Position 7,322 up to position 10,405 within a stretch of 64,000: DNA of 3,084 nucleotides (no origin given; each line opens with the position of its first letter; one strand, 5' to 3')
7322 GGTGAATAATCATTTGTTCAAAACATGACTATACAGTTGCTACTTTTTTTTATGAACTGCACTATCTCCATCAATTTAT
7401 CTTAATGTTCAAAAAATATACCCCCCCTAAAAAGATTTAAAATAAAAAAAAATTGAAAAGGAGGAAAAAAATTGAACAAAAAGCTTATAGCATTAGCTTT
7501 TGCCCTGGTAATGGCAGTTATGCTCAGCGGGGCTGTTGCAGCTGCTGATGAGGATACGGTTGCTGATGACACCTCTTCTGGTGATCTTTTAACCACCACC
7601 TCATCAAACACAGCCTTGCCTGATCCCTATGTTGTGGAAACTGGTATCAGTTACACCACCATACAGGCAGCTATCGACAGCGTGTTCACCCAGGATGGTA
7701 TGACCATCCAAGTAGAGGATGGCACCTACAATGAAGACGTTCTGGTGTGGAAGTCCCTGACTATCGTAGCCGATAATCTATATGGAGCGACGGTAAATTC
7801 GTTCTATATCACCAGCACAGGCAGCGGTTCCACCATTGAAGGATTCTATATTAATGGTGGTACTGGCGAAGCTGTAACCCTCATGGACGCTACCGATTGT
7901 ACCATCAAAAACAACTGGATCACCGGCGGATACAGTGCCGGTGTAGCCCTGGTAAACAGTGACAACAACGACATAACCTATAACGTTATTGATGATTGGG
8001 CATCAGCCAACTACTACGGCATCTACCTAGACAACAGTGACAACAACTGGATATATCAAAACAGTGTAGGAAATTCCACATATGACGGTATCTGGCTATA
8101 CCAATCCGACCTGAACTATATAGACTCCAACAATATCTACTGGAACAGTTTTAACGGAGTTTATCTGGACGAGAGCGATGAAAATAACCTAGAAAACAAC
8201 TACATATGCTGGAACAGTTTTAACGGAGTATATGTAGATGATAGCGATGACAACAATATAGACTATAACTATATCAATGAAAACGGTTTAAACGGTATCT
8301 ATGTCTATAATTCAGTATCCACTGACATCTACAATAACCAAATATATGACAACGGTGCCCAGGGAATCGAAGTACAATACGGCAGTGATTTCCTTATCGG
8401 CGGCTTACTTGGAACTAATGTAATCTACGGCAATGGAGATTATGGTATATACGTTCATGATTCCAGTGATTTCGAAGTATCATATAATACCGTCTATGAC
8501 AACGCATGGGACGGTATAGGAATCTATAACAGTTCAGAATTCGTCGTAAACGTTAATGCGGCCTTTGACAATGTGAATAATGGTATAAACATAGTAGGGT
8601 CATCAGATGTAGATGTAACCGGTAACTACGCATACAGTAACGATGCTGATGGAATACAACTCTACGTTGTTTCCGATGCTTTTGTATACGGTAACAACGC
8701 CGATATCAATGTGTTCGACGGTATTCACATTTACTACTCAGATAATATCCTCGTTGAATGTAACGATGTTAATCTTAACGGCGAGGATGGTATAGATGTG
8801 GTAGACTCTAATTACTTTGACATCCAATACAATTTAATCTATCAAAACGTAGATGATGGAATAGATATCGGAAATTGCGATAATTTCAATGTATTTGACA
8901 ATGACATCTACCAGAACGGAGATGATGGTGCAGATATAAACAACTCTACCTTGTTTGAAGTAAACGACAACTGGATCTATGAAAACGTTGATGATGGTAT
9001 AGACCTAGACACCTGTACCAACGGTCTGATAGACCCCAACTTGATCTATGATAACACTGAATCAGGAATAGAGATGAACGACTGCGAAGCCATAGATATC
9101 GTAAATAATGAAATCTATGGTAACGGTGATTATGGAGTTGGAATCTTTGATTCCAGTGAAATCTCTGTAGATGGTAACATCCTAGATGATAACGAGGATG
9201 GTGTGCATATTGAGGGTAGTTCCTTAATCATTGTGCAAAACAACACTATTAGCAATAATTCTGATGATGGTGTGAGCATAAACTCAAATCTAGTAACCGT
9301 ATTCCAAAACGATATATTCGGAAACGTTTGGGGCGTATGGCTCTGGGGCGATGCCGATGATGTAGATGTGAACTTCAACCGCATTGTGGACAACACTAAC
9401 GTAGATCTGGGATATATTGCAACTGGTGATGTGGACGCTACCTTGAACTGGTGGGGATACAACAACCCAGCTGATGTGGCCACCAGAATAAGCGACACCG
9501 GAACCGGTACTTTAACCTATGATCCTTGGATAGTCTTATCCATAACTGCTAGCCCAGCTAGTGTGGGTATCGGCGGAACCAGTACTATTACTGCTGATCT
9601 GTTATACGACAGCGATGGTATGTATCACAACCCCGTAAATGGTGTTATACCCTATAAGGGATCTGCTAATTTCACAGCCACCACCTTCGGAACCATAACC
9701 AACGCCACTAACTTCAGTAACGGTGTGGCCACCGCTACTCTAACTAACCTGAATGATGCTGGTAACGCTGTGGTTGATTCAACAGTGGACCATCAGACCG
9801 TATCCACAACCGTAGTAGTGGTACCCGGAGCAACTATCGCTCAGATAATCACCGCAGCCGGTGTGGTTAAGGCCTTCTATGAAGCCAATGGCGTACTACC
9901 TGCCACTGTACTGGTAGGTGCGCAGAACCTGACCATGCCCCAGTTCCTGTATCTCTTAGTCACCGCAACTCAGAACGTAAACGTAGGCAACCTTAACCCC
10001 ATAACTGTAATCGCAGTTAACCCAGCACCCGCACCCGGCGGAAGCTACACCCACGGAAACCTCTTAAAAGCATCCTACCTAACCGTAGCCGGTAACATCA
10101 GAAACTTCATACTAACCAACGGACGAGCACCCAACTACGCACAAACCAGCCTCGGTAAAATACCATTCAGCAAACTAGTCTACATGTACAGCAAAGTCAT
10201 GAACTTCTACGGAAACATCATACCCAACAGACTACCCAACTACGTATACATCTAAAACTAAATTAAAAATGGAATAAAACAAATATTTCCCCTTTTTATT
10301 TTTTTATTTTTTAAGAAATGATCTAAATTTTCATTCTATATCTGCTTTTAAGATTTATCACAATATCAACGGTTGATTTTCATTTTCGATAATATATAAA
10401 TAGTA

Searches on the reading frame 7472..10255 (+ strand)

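Call 12: search_protein_families(library=pfam, proteins=[window:7472-10255:+], max_evalue=0.01)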
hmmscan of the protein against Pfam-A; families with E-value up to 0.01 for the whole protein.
window:7472-10255:+ (927 aa): 3 families
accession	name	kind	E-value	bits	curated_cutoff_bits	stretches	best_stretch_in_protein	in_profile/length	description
PF13229.12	Beta_helix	-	4.2e-68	228.4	25.9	5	486-638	2-158/158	Right handed beta helix region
PF05048.19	NosD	-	2.8e-50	171.2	23.6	5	72-250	5-174/212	Periplasmic copper-binding protein (NosD)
PF09373.15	PMBR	-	3.5e-12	46.2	24.9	1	863-890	4-31/33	Pseudomurein-binding repeat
